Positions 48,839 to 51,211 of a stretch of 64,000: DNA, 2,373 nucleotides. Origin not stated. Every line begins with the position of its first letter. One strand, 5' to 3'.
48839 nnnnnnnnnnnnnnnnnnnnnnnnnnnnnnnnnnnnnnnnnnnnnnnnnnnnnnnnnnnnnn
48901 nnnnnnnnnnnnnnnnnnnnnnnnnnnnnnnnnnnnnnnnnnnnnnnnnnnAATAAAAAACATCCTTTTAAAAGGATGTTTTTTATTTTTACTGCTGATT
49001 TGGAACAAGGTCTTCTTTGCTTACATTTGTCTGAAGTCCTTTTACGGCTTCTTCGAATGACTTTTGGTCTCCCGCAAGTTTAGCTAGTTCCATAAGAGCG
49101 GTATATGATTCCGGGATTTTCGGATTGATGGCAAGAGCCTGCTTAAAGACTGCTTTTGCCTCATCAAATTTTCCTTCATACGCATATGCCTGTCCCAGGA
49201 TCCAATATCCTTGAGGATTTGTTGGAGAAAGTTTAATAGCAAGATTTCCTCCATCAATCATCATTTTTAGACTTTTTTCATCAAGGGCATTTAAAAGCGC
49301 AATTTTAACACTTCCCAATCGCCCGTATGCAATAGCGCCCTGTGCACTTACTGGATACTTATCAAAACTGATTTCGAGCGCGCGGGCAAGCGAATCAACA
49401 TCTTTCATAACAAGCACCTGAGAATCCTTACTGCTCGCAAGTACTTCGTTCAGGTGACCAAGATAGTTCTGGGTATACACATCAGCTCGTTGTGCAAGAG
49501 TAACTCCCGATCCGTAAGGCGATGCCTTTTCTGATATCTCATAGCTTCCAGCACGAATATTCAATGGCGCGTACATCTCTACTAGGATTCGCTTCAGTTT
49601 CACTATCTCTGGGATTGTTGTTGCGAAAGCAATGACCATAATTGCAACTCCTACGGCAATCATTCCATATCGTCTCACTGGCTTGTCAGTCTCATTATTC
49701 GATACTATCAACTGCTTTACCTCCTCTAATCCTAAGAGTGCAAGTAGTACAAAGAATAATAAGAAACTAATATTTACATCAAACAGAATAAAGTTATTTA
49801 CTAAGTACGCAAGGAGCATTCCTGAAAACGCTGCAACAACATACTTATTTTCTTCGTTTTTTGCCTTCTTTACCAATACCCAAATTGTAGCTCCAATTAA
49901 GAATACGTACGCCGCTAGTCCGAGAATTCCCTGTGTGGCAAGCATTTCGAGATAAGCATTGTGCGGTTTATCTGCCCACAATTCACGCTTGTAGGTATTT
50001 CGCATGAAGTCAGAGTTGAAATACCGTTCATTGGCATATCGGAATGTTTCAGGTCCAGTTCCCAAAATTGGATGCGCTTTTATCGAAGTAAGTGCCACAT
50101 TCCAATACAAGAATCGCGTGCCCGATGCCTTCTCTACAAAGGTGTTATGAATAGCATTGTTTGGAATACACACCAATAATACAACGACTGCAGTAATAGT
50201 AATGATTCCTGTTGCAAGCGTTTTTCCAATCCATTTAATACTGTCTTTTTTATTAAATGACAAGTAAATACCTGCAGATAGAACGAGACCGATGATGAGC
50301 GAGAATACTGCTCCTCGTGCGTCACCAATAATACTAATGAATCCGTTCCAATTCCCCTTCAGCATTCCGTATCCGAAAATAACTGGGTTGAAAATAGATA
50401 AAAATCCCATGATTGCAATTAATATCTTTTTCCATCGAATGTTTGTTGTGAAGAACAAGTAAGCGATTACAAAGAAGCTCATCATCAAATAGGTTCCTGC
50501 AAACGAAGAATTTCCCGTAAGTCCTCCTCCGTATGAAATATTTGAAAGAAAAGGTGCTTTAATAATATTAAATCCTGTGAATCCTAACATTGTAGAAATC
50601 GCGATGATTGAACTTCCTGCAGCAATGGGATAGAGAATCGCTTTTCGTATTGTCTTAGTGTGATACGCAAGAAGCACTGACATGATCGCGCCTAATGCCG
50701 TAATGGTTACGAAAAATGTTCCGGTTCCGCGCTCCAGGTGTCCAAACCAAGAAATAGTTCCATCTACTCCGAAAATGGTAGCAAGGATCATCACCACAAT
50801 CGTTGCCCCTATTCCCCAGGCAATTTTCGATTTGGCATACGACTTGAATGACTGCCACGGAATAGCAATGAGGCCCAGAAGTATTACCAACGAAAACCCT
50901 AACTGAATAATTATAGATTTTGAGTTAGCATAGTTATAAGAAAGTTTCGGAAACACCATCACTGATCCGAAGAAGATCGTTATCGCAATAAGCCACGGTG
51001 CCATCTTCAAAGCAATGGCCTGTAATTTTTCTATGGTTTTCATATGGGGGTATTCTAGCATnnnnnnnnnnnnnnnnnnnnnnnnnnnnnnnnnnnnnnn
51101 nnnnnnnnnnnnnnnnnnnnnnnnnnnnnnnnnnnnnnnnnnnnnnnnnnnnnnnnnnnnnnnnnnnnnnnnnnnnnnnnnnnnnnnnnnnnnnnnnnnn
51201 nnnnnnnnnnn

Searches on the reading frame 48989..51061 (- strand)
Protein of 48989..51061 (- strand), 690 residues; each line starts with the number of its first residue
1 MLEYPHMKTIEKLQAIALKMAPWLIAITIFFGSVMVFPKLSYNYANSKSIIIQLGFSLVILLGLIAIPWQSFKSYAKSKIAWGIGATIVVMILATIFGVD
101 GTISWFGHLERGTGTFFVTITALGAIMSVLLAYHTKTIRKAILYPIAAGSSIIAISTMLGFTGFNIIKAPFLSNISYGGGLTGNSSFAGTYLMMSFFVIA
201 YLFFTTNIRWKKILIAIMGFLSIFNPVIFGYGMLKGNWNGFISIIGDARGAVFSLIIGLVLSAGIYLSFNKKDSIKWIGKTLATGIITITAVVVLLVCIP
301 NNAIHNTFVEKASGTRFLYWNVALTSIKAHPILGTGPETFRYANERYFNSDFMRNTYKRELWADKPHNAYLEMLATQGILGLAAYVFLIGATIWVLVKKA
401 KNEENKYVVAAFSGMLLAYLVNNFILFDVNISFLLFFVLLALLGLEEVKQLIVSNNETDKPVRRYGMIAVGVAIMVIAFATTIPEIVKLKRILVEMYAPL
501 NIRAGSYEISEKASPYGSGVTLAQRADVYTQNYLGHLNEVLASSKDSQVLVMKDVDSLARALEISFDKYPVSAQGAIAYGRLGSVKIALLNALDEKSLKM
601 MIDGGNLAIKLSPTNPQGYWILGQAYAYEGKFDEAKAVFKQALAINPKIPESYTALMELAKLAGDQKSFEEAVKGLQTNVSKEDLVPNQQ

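Call 3: search_protein_families(library=pfam, proteins=[window:48989-51061:-], max_evalue=0.1)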
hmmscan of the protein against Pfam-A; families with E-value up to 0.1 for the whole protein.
window:48989-51061:- (690 aa): 16 families
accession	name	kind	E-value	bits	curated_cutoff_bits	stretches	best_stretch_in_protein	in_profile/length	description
PF04932.20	Wzy_C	-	6.8e-16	58.8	31.7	1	244-386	11-149/149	O-Antigen ligase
PF13414.12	TPR_11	-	1.9e-08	34.3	26.8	2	623-656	1-34/42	TPR repeat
PF07719.23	TPR_2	-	9.9e-08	32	27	1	617-648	2-33/34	Tetratricopeptide repeat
PF13181.12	TPR_8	-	3.6e-07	30.2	25.7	1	618-648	3-33/34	Tetratricopeptide repeat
PF00515.34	TPR_1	-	4.1e-06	26.8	27.8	1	622-648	7-33/34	Tetratricopeptide repeat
PF13432.12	TPR_16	-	5.1e-06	27.3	32.7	1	622-673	3-51/65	Tetratricopeptide repeat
PF13428.12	TPR_14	-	1.2e-05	25.9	23.5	1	617-658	2-43/44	Tetratricopeptide repeat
PF14559.12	TPR_19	-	2.7e-05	24.8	25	1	629-677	4-49/68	Tetratricopeptide repeat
PF23914.1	TPR_CcmH_CycH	-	4.1e-05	23.9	42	1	611-682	45-116/158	Cytochrome c-type biogenesis protein H TPR domain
PF13431.12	TPR_17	-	0.00029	21.3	24.4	0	608-636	5-33/34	Tetratricopeptide repeat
PF13424.12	TPR_12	-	0.0054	17.3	30.1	1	622-646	51-75/77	Tetratricopeptide repeat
PF00335.26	Tetraspanin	-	0.028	14.5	32.1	1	423-483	2-66/225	Tetraspanin family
PF13374.12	TPR_10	-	0.031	14.7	27.5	0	622-645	8-31/42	Tetratricopeptide repeat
PF09976.15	TPR_21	-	0.054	13.7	25.5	0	622-681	82-141/193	Tetratricopeptide repeat-like domain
PF13174.12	TPR_6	-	0.061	14.4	26.3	0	619-648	3-32/33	Tetratricopeptide repeat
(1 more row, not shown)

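Call 67: search_protein_families(library=ncbifam, proteins=[window:48989-51061:-], max_evalue=0.01)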
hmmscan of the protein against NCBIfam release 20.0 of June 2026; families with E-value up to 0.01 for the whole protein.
window:48989-51061:- (690 aa): 6 families
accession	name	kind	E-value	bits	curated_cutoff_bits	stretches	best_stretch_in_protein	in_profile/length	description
TIGR02917.1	PEP_TPR_lipo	equivalog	2.3e-08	32.4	312.2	1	610-679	459-525/899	XrtA/PEP-CTERM system TPR-repeat protein PrsT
TIGR00540.1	TPR_hemY_coli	hypoth_equivalog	2.7e-05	23.1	142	1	608-672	318-378/385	heme biosynthesis-associated TPR protein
TIGR02795.1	tol_pal_ybgF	equivalog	3.4e-05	24.4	90.1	1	615-678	38-101/119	tol-pal system protein YbgF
NF040959.1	MamA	equivalog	0.00015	21.3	200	1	608-657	131-180/204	magnetosome protein MamA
TIGR02521.1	type_IV_pilW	equivalog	0.0015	18.2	154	1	622-666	141-185/234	type IV pilus biogenesis/stability protein PilW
NF052312.1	T9SS_PorW_SprE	equivalog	0.0026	16.5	250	1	617-685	105-173/716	type IX secretion system periplasmic lipoprotein PorW/SprE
